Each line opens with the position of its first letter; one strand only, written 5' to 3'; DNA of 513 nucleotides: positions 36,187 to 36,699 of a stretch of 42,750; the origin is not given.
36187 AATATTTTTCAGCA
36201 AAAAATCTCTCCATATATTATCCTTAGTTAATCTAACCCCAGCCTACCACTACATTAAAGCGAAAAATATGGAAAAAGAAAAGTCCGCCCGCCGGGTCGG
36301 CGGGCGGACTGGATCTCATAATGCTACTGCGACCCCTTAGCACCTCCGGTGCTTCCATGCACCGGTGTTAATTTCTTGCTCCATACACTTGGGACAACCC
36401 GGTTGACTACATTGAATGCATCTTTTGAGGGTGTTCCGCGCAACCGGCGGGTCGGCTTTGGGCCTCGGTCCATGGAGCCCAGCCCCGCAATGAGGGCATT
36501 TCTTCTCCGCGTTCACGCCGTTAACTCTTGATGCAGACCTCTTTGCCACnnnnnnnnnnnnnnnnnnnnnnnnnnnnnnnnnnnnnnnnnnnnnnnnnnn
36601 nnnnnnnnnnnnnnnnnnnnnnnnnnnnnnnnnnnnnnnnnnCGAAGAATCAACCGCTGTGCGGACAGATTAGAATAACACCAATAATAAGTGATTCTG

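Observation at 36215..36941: Island 2: second high-GC, ORF-poor island with the same modular layout, upstream of split glmU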

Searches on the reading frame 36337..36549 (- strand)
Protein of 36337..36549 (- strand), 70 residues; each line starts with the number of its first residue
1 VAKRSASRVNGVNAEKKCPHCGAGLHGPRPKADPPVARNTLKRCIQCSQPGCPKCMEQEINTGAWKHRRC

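Call 12: search_protein_families(library=pfam, proteins=[window:36337-36549:-], max_evalue=0.01)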
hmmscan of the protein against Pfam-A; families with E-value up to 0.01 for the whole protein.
window:36337-36549:- (70 aa): 0 families

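Call 13: find_homologous_proteins(query=window:36337-36549:-, max_evalue=0.01)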
Query window:36337-36549:-: no candidate shares three 5-residue words with the query. No homologue found.

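Call 39: search_protein_representatives(protein=window:36337-36549:-)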
Query: 70 residues. Proteins with E-value up to 0.001 (for the whole library): 7; up to 1e-10: 2; up to 1e-30: 0. The best 7 are listed.
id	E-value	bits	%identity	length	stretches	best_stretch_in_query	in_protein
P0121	7.0e-14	67.9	55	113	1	7-70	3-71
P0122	2.7e-11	59.7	54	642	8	10-29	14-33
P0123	1.1e-06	45.0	51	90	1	15-67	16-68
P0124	1.6e-06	44.5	41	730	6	30-54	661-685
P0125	3.3e-04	37.2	47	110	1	13-67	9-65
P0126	3.7e-04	37.0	46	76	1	15-70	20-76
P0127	8.1e-04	35.9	37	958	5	20-52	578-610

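Call 43: list_cluster_members(proteins=[P0121, P0123, P0125, P0126])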
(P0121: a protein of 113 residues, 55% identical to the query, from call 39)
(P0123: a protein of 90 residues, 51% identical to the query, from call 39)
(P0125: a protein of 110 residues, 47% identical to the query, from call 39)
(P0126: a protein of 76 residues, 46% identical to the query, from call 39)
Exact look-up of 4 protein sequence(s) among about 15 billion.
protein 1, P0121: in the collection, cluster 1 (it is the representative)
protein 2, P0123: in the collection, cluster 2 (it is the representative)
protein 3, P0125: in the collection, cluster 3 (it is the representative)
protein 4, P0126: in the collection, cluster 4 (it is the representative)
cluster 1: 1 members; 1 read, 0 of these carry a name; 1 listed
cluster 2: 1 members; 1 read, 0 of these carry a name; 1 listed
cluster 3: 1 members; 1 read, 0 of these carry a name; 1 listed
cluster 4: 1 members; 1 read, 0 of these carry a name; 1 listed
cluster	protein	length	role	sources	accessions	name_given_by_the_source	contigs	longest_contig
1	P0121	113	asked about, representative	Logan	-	-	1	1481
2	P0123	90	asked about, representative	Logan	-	-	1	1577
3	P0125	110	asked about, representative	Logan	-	-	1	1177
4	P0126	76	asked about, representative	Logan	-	-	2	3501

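Call 44: find_encoding_contigs(protein=P0121, flank=4000, max_places=3)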
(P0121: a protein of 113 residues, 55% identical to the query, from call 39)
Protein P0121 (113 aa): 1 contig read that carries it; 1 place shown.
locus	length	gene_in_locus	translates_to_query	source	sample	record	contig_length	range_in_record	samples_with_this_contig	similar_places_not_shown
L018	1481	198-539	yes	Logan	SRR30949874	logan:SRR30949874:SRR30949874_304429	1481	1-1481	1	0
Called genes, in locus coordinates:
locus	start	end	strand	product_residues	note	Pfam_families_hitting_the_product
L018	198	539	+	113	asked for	-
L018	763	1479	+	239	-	?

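Call 45: find_encoding_contigs(protein=P0126, flank=4000, max_places=3)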
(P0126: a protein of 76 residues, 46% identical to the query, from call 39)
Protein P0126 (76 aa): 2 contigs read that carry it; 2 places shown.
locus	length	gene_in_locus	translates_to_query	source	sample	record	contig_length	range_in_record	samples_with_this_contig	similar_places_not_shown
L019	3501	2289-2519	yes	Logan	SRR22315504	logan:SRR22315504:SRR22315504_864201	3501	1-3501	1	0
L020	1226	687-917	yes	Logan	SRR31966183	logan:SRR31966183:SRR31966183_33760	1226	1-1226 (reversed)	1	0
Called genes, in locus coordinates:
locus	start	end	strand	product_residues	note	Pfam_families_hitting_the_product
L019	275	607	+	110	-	-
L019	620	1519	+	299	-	PF01149:Fapy_DNA_glyco, PF06831:H2TH, PF06827:zf-FPG_IleRS (weak)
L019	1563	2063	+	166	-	-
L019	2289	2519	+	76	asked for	-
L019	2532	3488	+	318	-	PF12804:NTP_transf_3, PF00483:NTP_transferase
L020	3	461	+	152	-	?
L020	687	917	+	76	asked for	-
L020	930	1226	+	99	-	?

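Call 50: find_homologous_proteins(query=A3, max_evalue=0.01)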
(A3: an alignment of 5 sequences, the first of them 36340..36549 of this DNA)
Query A3 (5 sequences) (70 aa, profile of the alignment): 6 proteins with E <= 0.01 among 144 candidates.
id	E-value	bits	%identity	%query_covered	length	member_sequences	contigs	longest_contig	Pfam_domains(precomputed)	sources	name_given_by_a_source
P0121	5.0e-30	121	50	93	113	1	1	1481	-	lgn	-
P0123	9.2e-29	117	50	71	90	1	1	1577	-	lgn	-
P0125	1.5e-27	113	45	96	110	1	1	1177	-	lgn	-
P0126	1.0e-17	82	45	76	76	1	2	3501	-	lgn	-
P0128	1.3e-16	78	50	71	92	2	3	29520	-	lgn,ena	-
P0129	1.5e-16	78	49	77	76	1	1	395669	-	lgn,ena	-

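Call 51: find_encoding_contigs(protein=P0129, flank=8000, max_places=3)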
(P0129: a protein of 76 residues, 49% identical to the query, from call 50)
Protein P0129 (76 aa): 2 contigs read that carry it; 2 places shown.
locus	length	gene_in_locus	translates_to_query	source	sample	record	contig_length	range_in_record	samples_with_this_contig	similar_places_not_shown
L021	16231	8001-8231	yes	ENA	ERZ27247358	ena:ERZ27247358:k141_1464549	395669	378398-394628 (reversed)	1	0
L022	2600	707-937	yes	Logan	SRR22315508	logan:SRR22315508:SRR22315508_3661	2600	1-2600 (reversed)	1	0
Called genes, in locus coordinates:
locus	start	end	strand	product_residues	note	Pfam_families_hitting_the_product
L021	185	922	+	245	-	PF00005:ABC_tran, PF13304:AAA_21 (faint)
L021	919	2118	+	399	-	PF12704:MacB_PCD, PF02687:FtsX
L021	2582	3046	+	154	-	PF04024:PspC, PF18917:LiaI-LiaF-like_TM1 (weak), PF22570:LiaF-TM (weak)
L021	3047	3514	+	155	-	PF27709:UCP014422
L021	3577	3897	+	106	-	-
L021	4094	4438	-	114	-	PF13601:HTH_34 (faint), PF03551:PadR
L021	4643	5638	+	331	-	-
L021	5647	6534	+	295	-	PF01149:Fapy_DNA_glyco, PF06831:H2TH, PF06827:zf-FPG_IleRS (weak)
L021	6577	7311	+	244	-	-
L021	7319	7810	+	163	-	-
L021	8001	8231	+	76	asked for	-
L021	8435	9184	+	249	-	PF00483:NTP_transferase, PF01128:IspD, PF12804:NTP_transf_3, PF02348:CTP_transf_3 (weak)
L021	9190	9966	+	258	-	PF01427:Peptidase_M15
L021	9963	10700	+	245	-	PF11967:RecO_N, PF02565:RecO_C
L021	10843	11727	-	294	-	-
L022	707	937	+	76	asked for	-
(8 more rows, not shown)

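Call 52: find_encoding_contigs(protein=P0128, flank=8000, max_places=3)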
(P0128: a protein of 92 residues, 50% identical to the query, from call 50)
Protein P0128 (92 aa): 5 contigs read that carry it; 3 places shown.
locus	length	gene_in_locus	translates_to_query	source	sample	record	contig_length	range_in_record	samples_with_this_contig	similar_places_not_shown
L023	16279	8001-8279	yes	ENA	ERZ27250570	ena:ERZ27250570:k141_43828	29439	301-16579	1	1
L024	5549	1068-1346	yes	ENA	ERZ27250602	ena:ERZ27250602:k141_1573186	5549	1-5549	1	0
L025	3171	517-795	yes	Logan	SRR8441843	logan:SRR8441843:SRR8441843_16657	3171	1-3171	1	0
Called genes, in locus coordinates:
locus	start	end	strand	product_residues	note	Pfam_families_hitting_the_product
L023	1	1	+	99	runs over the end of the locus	?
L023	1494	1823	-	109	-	-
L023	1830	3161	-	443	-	PF01136:Peptidase_U32, PF16325:Peptidase_U32_C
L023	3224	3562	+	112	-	-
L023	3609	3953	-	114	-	PF13601:HTH_34 (faint), PF03551:PadR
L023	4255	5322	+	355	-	-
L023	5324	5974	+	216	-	PF00702:Hydrolase (weak)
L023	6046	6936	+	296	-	PF01149:Fapy_DNA_glyco, PF06831:H2TH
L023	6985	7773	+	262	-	PF23621:BP74_N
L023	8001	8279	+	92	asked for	-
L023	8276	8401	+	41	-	-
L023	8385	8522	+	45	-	-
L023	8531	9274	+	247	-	PF00483:NTP_transferase, PF01128:IspD, PF12804:NTP_transf_3, PF02348:CTP_transf_3 (weak)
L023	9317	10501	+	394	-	PF07690:MFS_1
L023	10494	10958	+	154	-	PF00293:NUDIX, PF14815:NUDIX_4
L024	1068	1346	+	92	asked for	-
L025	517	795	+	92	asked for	-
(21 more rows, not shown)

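Call 54: find_encoding_contigs(protein=P0123, flank=3000, max_places=3)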
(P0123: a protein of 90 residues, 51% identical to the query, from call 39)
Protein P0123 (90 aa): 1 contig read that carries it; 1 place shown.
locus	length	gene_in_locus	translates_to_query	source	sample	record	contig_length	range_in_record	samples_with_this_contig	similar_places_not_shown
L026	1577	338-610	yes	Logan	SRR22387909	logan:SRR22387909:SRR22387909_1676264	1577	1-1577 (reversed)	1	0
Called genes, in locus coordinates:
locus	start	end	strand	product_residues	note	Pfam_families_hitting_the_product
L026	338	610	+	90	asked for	-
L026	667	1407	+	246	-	PF00483:NTP_transferase, PF01128:IspD, PF12804:NTP_transf_3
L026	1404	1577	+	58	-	?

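Call 55: find_encoding_contigs(protein=P0125, flank=3000, max_places=3)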
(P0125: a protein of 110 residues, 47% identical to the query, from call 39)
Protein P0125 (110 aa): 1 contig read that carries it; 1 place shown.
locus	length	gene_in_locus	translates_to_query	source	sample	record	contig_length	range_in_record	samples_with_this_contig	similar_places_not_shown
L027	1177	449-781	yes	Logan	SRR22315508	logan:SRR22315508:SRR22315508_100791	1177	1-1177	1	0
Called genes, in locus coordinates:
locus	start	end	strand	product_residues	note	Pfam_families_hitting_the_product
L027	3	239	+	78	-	?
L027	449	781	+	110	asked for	-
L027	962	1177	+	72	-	?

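Call 69: predict_structure(alignment_id=A6)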
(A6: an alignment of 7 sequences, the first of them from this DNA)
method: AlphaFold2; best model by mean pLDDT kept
length: 70 residues; sequences in the alignment: 7
mean_pLDDT: 70.8   pTM: 0.52
mean pLDDT of the five models: 70.8, 70.5, 70.0, 69.1, 61.9
residues with pLDDT >= 90: 2; 70-90: 40; 50-70: 17; < 50: 11
segments of 3 or more residues with pLDDT < 50: 1-11
pLDDT, mean of each block of 10 residues (from residue 1): 42 66 70 63 85 85 84
secondary structure, 60 per line:
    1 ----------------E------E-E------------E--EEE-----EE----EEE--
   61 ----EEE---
elements in order: E42-44 E56-58 E65-67

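Call 71: search_solved_structures(query=A6, max_evalue=10)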
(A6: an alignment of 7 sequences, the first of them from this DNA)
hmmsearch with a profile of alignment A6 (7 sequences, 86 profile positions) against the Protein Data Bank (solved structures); distinct sequences matched with E-value up to 10: 9.
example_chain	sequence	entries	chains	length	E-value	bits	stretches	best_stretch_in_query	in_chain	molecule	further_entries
1wjp_A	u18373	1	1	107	0.03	17.8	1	14-73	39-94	Zinc finger protein 295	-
9c0o_A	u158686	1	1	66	0.17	15.4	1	46-80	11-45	CXXC-type zinc finger protein 1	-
8gbq_B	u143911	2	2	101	0.32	14.5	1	15-62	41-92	E3 ubiquitin-protein ligase RNF125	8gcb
5mrc_W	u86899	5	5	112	0.34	14.5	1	26-78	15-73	bL32m | Large ribosomal subunit protein bL32m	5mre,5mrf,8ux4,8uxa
3j6b_W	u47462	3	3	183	0.54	13.8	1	26-78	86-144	54S ribosomal protein L32, mitochondrial | Large ribosomal subunit protein bL32m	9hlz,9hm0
36ro_P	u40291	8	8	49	1.3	12.5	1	13-35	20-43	DNA-directed RNA polymerase subunit Rpo12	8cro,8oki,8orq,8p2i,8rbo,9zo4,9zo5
1ctl_A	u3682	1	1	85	1.5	12.4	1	14-53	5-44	AVIAN CYSTEINE RICH PROTEIN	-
1g25_A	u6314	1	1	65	4.9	10.7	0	14-28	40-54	CDK-ACTIVATING KINASE ASSEMBLY FACTOR MAT1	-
5vnz_A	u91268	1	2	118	8.7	9.9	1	17-59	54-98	TNF receptor-associated factor 6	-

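Call 72: search_protein_families(library=ncbifam, proteins=[window:36337-36549:-, P0121, P0125, L019:1563-2063:+], max_evalue=0.1)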
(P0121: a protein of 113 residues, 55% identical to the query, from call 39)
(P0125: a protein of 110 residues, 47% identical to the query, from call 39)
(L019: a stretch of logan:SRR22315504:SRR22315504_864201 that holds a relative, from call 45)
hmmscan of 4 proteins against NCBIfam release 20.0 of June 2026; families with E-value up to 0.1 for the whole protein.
window:36337-36549:- (70 aa): 0 families

P0121 (113 aa): 1 family
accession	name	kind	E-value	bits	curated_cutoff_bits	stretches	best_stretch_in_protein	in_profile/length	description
NF041795.1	Brz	equivalog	0.038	14.3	100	0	51-90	6-43/60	transcriptional regulator Brz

P0125 (110 aa): 0 families

L019:1563-2063:+ (166 aa): 2 families
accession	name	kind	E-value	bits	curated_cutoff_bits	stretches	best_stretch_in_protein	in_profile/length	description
TIGR00318.1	cyaB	equivalog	0.0012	18.7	57.95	1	31-114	47-132/174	class IV adenylate cyclase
NF002080.0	PRK00913.3-2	equivalog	0.04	12.7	475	1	32-89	122-178/447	leucyl aminopeptidase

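Call 73: fold_search(model_id=the predicted structure, library=pdb)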
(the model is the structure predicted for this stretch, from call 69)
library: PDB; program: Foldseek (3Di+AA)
matches with E <= 10: 208; with E <= 0.001: 0
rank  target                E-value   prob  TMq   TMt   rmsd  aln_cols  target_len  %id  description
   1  1hyi_MODEL_1_A        1.5e-01  0.80  0.42  0.45   4.8        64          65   17  SOLUTION STRUCTURE OF THE EEA1 FYVE DOMAIN COMPLEXED WITH INOSITOL 1,3-BISPHOSPHATE (released 2001-03-14)
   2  2zet_C                2.1e-01  0.94  0.47  0.26   3.9        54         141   18  Crystal structure of the small GTPase Rab27B complexed with the Slp homology domain of Slac2-a/melanophilin (released 2008-09-30)
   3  1joc_A                4.6e-01  0.66  0.44  0.27   4.6        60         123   17  EEA1 homodimer of C-terminal FYVE domain bound to inositol 1,3-diphosphate (released 2001-12-28)
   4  8kd2_E                5.0e-01  0.21  0.35  0.13   6.2        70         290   13  Rpd3S in complex with 187bp nucleosome (released 2023-09-13)
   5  6w9n_MODEL_1_A        5.3e-01  0.18  0.33  0.31   9.5        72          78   22  Solution structure of the FYVE domain of ALFY (released 2020-12-23)
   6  8kd7_E                5.7e-01  0.20  0.34  0.12   5.4        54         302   15  Rpd3S in complex with nucleosome with H3K36MLA modification and 167bp DNA (released 2023-09-13)
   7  5xfp_A                6.5e-01  0.35  0.39  0.12   4.7        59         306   20  Binary complex of PHF1 and a double stranded DNA (released 2017-09-13)
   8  1zbd_B                6.9e-01  0.77  0.49  0.30   3.0        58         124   21  STRUCTURAL BASIS OF RAB EFFECTOR SPECIFICITY: CRYSTAL STRUCTURE OF THE SMALL G PROTEIN RAB3A COMPLEXED WITH THE EFFECT (released 1999-04-02)
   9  4avx                  6.9e-01  0.51  0.46  0.17   4.7        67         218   19  Hepatocyte Growth Factor-Regulated Tyrosine Kinase Substrate (Hgs-Hrs) bound to an IP2 compound at 1.68 A Resolution (released 2012-06-13)
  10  2csz_MODEL_1_A        6.9e-01  0.44  0.45  0.43  11.2        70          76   23  Solution Structure of the RING domain of the Synaptotagmin-like protein 4 (released 2005-11-23)
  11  5xfn                  6.9e-01  0.33  0.39  0.12   4.9        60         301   20  Structure of the N-terminal domains of PHF1 (released 2017-09-13)
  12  2co8_MODEL_1_A        7.4e-01  0.20  0.37  0.32  10.6        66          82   21  Solution structures of the LIM domain of human NEDD9 interacting protein with calponin homology and LIM domain (released 2005-11-17)
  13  6asb_I                7.9e-01  0.23  0.37  0.25   6.0        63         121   21  CXXC and PHD-type zinc finger regions of FBXL19 in complex with DNA (released 2017-10-18)
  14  3zyq                  8.5e-01  0.47  0.47  0.18   4.7        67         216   19  Crystal structure of the tandem VHS and FYVE domains of Hepatocyte growth factor-regulated tyrosine kinase substrate (HG (released 2011-09-07)
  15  5xfo                  9.1e-01  0.30  0.41  0.12   4.0        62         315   21  Structure of the N-terminal domains of PHF1 (released 2017-09-13)
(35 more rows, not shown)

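Call 79: find_related_loci(query=A6, collection=metagenome_contigs, flank=3000)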
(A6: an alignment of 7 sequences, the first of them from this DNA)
Query A6 (70 aa) in metagenome_contigs; peptide patterns used: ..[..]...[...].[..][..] (x = any residue, [..] = any of these).
177 stretches matched a pattern; 5 encode a relative of the query (tblastn E <= 1e-3); 5 distinct loci.
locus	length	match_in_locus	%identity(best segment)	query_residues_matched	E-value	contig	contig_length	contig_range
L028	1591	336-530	52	6-70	1e-20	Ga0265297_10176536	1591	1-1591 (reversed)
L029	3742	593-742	50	18-67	8e-13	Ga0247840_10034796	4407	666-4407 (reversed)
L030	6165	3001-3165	49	17-70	7e-12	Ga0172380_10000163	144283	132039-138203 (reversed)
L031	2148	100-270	48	9-67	3e-11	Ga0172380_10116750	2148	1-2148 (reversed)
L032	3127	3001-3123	53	18-58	1e-10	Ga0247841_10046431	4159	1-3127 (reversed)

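Call 89: search_protein_families(library=padloc, proteins=[window:36337-36549:-, P0121, P0125, P0128], max_evalue=0.1)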
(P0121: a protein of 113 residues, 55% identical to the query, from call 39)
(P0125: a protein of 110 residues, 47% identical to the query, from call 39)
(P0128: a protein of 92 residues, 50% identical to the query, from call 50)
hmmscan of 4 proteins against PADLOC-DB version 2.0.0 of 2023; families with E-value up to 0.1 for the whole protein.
window:36337-36549:- (70 aa): 0 families

P0121 (113 aa): 0 families

P0125 (110 aa): 0 families

P0128 (92 aa): 0 families

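Call 90: search_protein_families(library=phrogs, proteins=[window:36337-36549:-, P0121, P0125, P0128], max_evalue=0.1)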
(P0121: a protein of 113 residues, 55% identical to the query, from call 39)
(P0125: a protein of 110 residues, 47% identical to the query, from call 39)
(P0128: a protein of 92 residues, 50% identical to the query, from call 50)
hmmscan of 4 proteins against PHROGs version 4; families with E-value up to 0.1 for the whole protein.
window:36337-36549:- (70 aa): 1 family
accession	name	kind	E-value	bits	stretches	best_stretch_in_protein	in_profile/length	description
phrog_34514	-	unknown function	0.081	13.7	0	10-21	16-27/39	-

P0121 (113 aa): 0 families

P0125 (110 aa): 1 family
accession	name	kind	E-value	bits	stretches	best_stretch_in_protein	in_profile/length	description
phrog_14413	-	unknown function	0.026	15.4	1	25-78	93-146/165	-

P0128 (92 aa): 2 families
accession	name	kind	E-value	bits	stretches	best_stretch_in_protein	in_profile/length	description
phrog_30006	-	unknown function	0.0036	18.4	1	13-68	9-63/68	-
phrog_36989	-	unknown function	0.0047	18.1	1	4-68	37-100/104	-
